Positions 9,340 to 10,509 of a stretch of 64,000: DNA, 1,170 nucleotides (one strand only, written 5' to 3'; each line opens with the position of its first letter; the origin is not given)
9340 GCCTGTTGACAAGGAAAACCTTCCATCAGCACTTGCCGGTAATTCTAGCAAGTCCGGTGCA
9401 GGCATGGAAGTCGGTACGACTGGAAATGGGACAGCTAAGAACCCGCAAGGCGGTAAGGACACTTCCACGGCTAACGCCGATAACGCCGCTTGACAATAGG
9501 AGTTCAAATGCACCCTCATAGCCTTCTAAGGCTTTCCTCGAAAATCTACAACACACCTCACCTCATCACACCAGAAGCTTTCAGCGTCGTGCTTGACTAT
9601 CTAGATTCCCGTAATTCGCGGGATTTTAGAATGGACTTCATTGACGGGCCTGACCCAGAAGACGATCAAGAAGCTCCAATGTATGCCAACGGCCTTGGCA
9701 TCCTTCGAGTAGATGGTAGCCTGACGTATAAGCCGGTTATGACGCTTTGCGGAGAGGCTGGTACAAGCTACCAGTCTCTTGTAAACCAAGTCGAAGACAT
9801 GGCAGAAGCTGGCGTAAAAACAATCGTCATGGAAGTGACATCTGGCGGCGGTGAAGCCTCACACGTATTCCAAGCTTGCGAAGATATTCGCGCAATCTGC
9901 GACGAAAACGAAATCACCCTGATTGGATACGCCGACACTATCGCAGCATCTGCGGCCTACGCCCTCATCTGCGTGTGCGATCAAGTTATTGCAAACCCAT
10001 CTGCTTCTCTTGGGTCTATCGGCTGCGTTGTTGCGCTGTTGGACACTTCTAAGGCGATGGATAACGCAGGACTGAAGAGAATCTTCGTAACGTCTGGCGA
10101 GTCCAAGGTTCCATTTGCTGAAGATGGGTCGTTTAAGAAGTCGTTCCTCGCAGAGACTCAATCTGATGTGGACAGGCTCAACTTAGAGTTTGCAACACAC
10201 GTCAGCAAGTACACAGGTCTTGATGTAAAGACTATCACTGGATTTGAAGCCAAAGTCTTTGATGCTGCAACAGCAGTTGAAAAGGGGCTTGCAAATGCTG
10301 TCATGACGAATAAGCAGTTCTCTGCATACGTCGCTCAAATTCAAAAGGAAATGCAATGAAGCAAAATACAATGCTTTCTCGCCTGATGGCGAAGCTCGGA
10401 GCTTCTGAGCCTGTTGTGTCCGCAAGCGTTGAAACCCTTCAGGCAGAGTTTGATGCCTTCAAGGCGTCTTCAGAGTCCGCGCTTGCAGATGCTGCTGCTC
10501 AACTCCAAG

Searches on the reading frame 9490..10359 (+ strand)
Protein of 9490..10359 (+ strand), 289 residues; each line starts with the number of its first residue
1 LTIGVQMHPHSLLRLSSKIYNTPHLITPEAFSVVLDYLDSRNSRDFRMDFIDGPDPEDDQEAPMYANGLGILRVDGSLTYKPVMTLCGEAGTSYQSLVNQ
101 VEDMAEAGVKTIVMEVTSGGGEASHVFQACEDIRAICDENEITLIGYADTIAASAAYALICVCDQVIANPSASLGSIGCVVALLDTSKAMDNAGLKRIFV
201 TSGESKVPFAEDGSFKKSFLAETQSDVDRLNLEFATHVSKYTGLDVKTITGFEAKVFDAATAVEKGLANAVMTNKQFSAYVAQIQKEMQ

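Call 3: search_protein_families(library=pfam, proteins=[window:9490-10359:+], max_evalue=0.1)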
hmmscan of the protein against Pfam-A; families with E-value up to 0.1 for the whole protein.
window:9490-10359:+ (289 aa): 4 families
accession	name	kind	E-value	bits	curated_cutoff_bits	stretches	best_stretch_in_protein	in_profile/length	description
PF01343.23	Peptidase_S49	-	4.3e-18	66.2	24.9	1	142-283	7-149/154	Peptidase family S49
PF25145.1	NfeD1b_N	-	0.00026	21.1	40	1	100-178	22-96/189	NfeD1b, N-terminal domain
PF00574.28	CLP_protease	-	0.065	13.5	20.2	0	96-155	32-92/182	Clp protease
PF02581.23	TMP-TENI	-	0.075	12.8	27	0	94-145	11-60/180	Thiamine monophosphate synthase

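Call 4: search_protein_families(library=phrogs, proteins=[window:9490-10359:+], max_evalue=0.01)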
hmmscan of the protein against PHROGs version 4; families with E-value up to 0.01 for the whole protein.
window:9490-10359:+ (289 aa): 6 families
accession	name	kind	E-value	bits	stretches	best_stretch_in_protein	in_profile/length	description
phrog_53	-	head and packaging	2.7e-65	222.6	1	9-283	5-290/583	head maturation protease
phrog_33023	-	unknown function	3.6e-15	56.7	1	69-276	68-279/507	-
phrog_4759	-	unknown function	7.7e-08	33.3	1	66-192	79-204/209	-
phrog_24195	-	unknown function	3.7e-05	24.5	1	234-271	8-45/61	-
phrog_16406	-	unknown function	0.0013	18.5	1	223-273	393-443/601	-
phrog_8940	-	tail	0.0039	18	0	233-272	7-46/201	capsid assembly protein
